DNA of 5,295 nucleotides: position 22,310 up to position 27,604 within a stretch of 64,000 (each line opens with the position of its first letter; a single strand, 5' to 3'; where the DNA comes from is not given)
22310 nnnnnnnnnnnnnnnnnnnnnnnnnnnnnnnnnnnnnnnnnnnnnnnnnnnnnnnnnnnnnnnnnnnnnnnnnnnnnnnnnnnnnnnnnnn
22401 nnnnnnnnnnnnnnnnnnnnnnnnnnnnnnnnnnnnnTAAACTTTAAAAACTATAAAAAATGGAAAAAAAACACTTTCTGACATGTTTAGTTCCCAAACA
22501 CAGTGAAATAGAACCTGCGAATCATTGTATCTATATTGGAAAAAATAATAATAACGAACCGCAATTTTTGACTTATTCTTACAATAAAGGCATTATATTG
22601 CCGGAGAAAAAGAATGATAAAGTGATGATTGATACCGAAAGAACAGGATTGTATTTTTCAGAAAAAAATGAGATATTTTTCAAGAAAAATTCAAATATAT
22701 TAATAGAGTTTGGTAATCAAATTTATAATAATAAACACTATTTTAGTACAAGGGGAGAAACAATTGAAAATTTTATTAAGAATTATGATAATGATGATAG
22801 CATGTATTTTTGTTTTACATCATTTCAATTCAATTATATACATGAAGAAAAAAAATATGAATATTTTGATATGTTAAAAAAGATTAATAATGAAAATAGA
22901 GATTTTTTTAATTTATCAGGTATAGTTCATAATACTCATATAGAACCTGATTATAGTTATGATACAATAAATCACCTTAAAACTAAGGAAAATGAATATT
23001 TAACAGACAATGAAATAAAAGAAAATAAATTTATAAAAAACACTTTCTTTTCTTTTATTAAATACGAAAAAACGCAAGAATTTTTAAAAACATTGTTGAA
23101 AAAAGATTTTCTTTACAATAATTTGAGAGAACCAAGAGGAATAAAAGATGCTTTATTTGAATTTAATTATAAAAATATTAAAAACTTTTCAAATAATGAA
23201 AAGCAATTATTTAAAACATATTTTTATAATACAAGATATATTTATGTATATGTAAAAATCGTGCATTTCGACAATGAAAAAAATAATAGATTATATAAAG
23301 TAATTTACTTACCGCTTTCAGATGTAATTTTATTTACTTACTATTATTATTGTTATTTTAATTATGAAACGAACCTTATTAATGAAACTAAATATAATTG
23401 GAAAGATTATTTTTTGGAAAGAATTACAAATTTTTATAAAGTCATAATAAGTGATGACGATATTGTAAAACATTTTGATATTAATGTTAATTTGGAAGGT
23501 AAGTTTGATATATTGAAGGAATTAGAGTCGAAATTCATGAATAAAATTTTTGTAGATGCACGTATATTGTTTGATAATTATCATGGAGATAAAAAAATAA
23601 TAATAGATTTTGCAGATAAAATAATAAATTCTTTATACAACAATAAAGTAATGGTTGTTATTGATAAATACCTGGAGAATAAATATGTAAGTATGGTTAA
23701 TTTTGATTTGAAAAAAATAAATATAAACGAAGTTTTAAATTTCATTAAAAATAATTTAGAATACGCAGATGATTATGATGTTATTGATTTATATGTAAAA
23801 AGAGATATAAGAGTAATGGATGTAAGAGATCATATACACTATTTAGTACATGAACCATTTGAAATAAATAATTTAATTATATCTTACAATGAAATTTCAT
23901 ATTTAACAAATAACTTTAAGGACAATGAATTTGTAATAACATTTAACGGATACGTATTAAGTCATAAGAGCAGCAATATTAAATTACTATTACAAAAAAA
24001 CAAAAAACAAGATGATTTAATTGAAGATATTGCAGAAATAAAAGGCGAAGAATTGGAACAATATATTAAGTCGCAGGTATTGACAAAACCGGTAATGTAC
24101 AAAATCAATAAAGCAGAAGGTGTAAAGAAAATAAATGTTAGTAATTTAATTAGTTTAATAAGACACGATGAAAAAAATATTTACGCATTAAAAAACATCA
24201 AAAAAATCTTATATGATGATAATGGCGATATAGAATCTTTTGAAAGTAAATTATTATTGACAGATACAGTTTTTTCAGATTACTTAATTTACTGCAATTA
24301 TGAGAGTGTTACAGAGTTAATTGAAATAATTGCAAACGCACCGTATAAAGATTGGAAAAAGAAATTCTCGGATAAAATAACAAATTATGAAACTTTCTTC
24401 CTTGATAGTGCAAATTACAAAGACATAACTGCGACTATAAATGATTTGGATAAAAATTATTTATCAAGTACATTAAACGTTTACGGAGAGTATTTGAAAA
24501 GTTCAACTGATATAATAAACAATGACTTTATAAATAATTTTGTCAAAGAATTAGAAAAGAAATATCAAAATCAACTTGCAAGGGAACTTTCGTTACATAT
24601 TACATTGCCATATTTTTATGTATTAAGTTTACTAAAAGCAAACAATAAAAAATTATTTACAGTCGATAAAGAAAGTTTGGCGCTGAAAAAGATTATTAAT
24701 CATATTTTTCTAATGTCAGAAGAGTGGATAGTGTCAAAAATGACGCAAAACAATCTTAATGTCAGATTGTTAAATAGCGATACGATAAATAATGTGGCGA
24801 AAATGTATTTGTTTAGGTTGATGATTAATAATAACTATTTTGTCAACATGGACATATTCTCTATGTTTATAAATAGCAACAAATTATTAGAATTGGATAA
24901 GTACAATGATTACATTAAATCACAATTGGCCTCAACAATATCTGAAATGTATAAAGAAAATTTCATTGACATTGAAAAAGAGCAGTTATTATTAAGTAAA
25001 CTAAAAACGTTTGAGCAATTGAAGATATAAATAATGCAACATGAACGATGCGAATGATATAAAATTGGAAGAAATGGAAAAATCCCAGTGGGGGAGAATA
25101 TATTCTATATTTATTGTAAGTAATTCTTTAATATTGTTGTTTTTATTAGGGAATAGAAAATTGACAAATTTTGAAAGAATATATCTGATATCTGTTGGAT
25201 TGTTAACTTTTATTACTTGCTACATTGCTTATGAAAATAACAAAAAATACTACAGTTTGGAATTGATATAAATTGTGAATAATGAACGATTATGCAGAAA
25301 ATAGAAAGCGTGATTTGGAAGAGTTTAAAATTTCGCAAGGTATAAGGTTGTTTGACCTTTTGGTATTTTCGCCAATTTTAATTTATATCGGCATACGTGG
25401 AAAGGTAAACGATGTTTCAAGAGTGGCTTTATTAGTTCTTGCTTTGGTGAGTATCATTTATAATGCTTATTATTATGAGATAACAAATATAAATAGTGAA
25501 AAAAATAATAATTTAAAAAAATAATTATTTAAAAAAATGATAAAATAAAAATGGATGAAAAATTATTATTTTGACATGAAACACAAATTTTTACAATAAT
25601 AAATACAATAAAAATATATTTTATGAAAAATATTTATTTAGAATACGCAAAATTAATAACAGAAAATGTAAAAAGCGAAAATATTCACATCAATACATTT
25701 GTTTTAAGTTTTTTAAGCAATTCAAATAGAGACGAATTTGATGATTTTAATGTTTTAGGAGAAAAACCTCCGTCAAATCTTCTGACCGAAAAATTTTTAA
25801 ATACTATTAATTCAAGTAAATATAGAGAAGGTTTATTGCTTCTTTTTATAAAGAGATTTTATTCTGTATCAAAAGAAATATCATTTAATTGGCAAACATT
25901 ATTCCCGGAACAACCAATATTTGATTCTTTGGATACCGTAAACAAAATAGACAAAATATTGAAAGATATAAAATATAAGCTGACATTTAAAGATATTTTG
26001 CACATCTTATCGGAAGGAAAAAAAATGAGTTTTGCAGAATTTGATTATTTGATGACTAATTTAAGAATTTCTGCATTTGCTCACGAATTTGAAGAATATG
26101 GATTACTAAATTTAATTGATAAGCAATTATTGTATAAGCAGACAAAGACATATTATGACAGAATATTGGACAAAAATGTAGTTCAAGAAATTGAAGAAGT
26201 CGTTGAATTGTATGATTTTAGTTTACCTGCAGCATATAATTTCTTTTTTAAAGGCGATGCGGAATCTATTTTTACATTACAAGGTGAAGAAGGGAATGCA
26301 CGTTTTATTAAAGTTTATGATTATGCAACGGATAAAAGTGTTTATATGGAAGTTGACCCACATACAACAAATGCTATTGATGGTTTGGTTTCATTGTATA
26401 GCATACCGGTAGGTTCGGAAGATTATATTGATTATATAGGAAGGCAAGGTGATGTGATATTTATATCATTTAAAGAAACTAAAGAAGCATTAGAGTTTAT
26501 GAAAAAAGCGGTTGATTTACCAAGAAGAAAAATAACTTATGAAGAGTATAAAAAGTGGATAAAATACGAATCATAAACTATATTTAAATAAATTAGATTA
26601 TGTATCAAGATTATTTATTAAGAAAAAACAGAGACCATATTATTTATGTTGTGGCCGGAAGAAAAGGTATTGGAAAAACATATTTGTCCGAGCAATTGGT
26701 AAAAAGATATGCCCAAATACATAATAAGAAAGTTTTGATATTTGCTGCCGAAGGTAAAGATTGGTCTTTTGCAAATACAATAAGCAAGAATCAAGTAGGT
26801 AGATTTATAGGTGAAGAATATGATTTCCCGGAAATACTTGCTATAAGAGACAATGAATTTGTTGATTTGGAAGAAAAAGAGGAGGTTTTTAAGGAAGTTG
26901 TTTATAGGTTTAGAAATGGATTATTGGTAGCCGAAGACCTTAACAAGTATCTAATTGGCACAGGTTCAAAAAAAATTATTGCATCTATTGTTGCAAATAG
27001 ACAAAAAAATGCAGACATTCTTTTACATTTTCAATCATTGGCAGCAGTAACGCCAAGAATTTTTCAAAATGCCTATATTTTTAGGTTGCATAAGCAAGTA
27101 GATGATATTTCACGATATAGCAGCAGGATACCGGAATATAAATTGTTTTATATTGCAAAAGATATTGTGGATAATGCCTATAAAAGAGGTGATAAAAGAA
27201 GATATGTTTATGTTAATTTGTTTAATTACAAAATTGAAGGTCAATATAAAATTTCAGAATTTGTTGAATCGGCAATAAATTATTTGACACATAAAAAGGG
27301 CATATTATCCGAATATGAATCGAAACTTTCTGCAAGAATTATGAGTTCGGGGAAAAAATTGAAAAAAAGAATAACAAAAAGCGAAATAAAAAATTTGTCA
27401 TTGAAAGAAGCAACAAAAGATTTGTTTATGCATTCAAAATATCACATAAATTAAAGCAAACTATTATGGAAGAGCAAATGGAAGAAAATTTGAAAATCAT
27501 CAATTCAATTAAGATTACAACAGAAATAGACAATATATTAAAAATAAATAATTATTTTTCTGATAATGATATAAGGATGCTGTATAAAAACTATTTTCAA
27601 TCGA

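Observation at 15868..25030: Giant 2190-aa split SNF2/DExH-like helicase followed by an 856-aa partner of unknown function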

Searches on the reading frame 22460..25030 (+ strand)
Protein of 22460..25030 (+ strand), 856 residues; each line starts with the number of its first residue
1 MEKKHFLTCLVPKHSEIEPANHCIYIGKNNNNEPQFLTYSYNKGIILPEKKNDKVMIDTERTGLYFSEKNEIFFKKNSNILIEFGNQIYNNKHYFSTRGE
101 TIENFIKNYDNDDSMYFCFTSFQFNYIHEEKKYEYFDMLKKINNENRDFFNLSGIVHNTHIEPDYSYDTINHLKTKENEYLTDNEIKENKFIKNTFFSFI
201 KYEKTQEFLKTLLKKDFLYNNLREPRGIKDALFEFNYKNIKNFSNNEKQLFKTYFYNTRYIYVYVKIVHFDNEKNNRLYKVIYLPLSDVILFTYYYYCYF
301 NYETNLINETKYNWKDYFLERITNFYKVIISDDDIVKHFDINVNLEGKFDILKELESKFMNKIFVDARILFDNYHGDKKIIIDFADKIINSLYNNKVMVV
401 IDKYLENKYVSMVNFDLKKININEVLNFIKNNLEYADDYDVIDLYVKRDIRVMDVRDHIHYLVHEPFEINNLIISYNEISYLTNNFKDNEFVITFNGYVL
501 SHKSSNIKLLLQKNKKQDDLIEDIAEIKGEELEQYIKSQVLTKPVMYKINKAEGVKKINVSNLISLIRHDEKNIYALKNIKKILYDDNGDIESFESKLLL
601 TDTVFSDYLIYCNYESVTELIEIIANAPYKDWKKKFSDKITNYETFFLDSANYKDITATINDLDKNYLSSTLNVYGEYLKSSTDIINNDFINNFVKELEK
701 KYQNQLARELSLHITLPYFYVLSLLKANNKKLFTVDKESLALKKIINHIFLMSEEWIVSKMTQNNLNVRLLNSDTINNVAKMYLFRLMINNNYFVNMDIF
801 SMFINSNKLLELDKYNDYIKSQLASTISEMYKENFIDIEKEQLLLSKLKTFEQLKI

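Call 6: search_protein_families(library=pfam, proteins=[window:22460-25030:+], max_evalue=0.1)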
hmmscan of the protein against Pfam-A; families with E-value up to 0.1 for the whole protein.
window:22460-25030:+ (856 aa): 1 family
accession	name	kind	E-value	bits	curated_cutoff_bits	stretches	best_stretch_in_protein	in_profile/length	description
PF20758.2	2B_soluble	-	0.026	14.9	27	0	382-430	58-106/142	2B protein soluble domain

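Call 7: search_protein_families(library=phrogs, proteins=[window:22460-25030:+], max_evalue=0.01)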
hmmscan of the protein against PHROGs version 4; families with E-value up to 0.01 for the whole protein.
window:22460-25030:+ (856 aa): 0 families

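Call 25: find_related_loci(query=window:22460-25030:+, collection=viral_contigs, flank=10000)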
Query window:22460-25030:+ (856 aa) in viral_contigs; peptide patterns used: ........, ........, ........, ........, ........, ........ (x = any residue, [..] = any of these).
28 stretches matched a pattern, but none encodes a relative of the query by tblastn (E <= 1e-3).

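Call 26: find_homologous_proteins(query=window:22460-25030:+, max_evalue=0.01)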
Query window:22460-25030:+ (856 aa): 1 proteins with E <= 0.01 among 8000 candidates.
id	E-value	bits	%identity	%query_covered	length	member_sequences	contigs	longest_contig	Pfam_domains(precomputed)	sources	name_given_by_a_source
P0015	0.0e+0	1851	100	100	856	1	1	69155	-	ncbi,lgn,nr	ncbi:MAG: hypothetical protein KatS3mg096_599 [Candidatus Parcubacteria bacterium]|nr:MAG: hypotheti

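Call 53: search_protein_families(library=padloc, proteins=[window:22460-25030:+], max_evalue=0.01)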
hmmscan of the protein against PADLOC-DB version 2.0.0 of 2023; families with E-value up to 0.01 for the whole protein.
window:22460-25030:+ (856 aa): 0 families

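Call 66: predict_structure(protein=window:22460-25027:+)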
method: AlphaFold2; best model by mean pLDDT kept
length: 856 residues; sequences in the alignment: 1
mean_pLDDT: 33.0   pTM: 0.21
mean pLDDT of the five models: 33.0, 26.8, 25.3, 24.5, 23.9
residues with pLDDT >= 90: 0; 70-90: 0; 50-70: 0; < 50: 856
segments of 3 or more residues with pLDDT < 50: 1-856
pLDDT, mean of each block of 10 residues (from residue 1): 29 31 35 34 32 32 36 35 31 32 39 33 33 42 38 28 32 35 34 31 34 33 32 32 37 33 29 30 32 32 31 36 31 27 27 31 28 35 39 32 27 32 43 38 29 28 29 31 39 34 38 34 33 35 34 33 33 36 37 36 32 34 37 36 28 30 32 33 33 39 37 34 28 27 31 32 27 32 35 30 29 34 33 35 37 30
secondary structure, 60 per line:
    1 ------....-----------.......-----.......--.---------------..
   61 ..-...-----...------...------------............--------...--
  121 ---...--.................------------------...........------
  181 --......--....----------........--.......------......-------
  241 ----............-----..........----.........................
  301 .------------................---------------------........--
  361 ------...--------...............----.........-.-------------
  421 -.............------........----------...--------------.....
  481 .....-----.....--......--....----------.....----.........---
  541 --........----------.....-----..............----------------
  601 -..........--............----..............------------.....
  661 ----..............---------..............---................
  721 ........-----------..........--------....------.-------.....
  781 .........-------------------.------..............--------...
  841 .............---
elements in order (helices of 4 or more, strands of 3 or more residues): E7-10 E22-28 E34-40 H59-62 E64-66 E72-74 E81-83 H96-107 E116-118 H129-145 H164-174 H183-188 H191-194 H205-212 H215-221 H228-233 H245-256 E262-271 E276-285 H286-301 H314-329 H351-358 E367-369 H378-392 E397-405 H422-434 E441-448 H476-485 E491-495 E498-503 E506-509 H520-524 H529-537 H543-550 H561-565 H571-584 H602-611 H614-625 H630-643 H656-660 H665-678 H688-701 H705-728 H740-749 H758-761 H776-789 H816-829 H838-853

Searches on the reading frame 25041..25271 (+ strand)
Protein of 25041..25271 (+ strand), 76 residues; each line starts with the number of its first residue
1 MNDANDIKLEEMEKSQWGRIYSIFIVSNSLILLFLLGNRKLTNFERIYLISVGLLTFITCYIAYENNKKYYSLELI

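Call 6: search_protein_families(library=pfam, proteins=[window:25041-25271:+], max_evalue=0.1)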
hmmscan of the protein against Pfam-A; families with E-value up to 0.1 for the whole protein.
window:25041-25271:+ (76 aa): 1 family
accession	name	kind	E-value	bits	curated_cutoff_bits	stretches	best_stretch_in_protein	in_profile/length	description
PF24838.2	8xMP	-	0.031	14.5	30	1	21-73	22-76/136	Octameric membrane protein family (8xMP)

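Call 7: search_protein_families(library=phrogs, proteins=[window:25041-25271:+], max_evalue=0.01)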
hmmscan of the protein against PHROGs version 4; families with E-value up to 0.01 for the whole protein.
window:25041-25271:+ (76 aa): 0 families

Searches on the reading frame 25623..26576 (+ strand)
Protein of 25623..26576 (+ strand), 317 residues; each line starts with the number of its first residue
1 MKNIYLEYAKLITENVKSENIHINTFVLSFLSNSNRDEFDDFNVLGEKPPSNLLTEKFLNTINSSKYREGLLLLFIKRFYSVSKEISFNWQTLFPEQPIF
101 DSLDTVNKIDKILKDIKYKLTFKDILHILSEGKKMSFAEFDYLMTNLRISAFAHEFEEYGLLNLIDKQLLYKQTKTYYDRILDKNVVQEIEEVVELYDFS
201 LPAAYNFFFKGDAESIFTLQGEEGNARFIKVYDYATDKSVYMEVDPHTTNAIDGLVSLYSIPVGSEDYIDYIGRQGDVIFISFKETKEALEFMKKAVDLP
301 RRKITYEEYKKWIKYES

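Call 6: search_protein_families(library=pfam, proteins=[window:25623-26576:+], max_evalue=0.1)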
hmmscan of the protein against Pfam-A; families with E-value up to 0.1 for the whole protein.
window:25623-26576:+ (317 aa): 0 families

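Call 7: search_protein_families(library=phrogs, proteins=[window:25623-26576:+], max_evalue=0.01)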
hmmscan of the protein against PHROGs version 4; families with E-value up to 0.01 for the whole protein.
window:25623-26576:+ (317 aa): 0 families

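Call 53: search_protein_families(library=padloc, proteins=[window:25623-26576:+], max_evalue=0.01)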
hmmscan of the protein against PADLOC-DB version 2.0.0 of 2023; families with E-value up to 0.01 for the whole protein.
window:25623-26576:+ (317 aa): 1 family
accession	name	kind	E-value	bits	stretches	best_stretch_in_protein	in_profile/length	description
PDLC04443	PDC-M13C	-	0.0059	14.8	0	173-216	8-51/77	-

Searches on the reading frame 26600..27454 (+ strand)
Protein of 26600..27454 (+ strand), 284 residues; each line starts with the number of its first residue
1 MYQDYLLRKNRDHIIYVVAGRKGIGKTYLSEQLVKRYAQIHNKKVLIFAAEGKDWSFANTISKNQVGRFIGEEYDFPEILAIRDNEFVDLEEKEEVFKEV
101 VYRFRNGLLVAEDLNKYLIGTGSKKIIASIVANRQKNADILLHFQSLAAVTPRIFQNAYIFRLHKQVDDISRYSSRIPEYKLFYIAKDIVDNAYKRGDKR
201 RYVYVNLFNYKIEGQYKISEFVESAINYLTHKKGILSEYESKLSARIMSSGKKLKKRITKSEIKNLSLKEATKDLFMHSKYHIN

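Call 6: search_protein_families(library=pfam, proteins=[window:26600-27454:+], max_evalue=0.1)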
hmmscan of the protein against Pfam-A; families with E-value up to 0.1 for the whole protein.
window:26600-27454:+ (284 aa): 10 families
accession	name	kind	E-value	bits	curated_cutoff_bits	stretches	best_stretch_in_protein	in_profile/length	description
PF03796.21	DnaB_C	-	0.0011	18.8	27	1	15-57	21-63/255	DnaB-like helicase C terminal domain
PF01637.24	ATPase_2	-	0.0015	18.8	33.2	1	13-116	20-121/225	ATPase domain predominantly from Archaea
PF13173.12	AAA_14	-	0.0018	18.7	27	1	15-56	4-43/129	AAA domain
PF24883.2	NPHP3_N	-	0.0031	18.2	24.8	0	9-51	18-59/164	Nephrocystin 3, N-terminal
PF20720.3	nSTAND3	-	0.0035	17.5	27.2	1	12-55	16-57/155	Novel STAND NTPase 3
PF13401.12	AAA_22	-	0.042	14.6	27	1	15-47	7-38/130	AAA domain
PF04851.21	ResIII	-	0.046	14.1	22.5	1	15-50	25-61/164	Type III restriction enzyme, res subunit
PF04983.23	RNA_pol_Rpb1_3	-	0.057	13.7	28.9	0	64-158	67-153/162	RNA polymerase Rpb1, domain 3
PF00931.28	NB-ARC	-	0.059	13.1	23.5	0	5-42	11-47/248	NB-ARC domain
PF06309.17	Torsin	-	0.068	13.7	27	0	184-209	68-93/127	Torsin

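Call 7: search_protein_families(library=phrogs, proteins=[window:26600-27454:+], max_evalue=0.01)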
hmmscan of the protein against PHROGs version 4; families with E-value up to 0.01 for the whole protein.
window:26600-27454:+ (284 aa): 5 families
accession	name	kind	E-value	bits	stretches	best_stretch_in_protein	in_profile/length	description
phrog_2666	-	head and packaging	3.2e-07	30.4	1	14-163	322-481/555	terminase large subunit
phrog_19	-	DNA, RNA and nucleotide metabolism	3.7e-05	23.8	1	16-61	356-400/621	DnaB-like replicative helicase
phrog_6891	-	other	0.00014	22.6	1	15-94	44-116/310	ATPase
phrog_239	-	DNA, RNA and nucleotide metabolism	0.0037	17.2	1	11-97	356-433/801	DNA primase/helicase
phrog_24135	-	unknown function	0.0087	17.3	0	35-93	22-78/83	-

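Call 53: search_protein_families(library=padloc, proteins=[window:26600-27454:+], max_evalue=0.01)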
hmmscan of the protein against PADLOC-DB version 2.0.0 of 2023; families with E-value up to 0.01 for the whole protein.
window:26600-27454:+ (284 aa): 1 family
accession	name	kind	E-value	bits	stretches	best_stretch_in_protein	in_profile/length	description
PDLC04140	mad8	-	0.00013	19.6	1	16-181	30-150/314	mads_8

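Call 60: search_solved_structures(query=window:26600-27454:+, max_evalue=1)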
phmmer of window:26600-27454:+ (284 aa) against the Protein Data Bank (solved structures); distinct sequences matched with E-value up to 1: 3.
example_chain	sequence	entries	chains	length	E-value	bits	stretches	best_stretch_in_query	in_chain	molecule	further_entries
2z0v_A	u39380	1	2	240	0.24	14.1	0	205-251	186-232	SH3-containing GRB2-like protein 3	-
6kza_A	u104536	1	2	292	0.68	12.6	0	15-51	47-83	Replicative DNA helicase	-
7dvq_v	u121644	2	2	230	0.82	12.3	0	48-88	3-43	Sodium channel modifier 1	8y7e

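Call 85: find_homologous_proteins(query=window:26600-27454:+, max_evalue=0.001)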
Query window:26600-27454:+ (284 aa): 1 proteins with E <= 0.001 among 924 candidates.
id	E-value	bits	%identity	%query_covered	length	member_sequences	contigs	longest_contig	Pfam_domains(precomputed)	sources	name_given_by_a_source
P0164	3.3e-78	281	48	98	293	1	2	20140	-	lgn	-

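Call 86: find_encoding_contigs(protein=P0164, flank=10000, max_places=4)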
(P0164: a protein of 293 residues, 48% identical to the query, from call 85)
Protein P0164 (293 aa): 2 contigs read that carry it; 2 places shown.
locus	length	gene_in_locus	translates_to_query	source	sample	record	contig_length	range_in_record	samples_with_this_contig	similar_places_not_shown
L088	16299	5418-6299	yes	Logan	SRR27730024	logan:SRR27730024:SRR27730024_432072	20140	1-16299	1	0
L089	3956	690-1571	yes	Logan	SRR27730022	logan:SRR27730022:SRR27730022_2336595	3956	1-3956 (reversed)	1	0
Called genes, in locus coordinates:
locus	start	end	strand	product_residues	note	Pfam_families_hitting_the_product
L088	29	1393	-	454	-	PF00772:DnaB, PF13481:AAA_25, PF03796:DnaB_C, PF06745:ATPase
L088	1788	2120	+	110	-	-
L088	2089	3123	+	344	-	-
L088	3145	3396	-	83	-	-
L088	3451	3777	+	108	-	-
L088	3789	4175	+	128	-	-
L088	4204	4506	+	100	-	-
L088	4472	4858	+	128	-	-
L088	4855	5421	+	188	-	-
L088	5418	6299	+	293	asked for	-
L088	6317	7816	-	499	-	PF02384:N6_Mtase, PF20473:MmeI_Mtase (faint), PF01170:UPF0020, PF13847:Methyltransf_31 (weak), PF07669:Eco57I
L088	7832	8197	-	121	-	-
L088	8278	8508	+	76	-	-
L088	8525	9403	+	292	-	-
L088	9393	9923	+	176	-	-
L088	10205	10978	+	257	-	-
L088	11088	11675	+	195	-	-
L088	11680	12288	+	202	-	-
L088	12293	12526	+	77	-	-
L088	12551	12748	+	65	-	-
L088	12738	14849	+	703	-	-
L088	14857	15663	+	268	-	-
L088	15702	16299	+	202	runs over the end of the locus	-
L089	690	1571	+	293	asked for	-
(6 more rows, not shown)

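Call 89: find_related_loci(query=A3, collection=metagenome_contigs, flank=10000)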
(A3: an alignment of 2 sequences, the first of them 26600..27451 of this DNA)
Query A3 (284 aa) in metagenome_contigs; peptide patterns used: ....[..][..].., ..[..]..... (x = any residue, [..] = any of these).
243 stretches matched a pattern; 1 encode a relative of the query (tblastn E <= 1e-3); 1 distinct loci.
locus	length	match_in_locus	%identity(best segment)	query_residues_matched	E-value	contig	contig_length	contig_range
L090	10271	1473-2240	29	8-256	9e-32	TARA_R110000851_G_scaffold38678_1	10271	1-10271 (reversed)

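Call 90: find_related_loci(query=A3, collection=viral_contigs, flank=10000)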
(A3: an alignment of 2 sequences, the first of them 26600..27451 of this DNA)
Query A3 (284 aa) in viral_contigs; peptide patterns used: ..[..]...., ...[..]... (x = any residue, [..] = any of these).
93 stretches matched a pattern, but none encodes a relative of the query by tblastn (E <= 1e-3).

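Call 96: search_dna_similar(query=window:26600-27454:+, collection=phages, mode=protein, max_evalue=0.01, max_rows=8)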
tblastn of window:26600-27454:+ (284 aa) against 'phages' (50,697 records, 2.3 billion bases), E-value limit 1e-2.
No match.
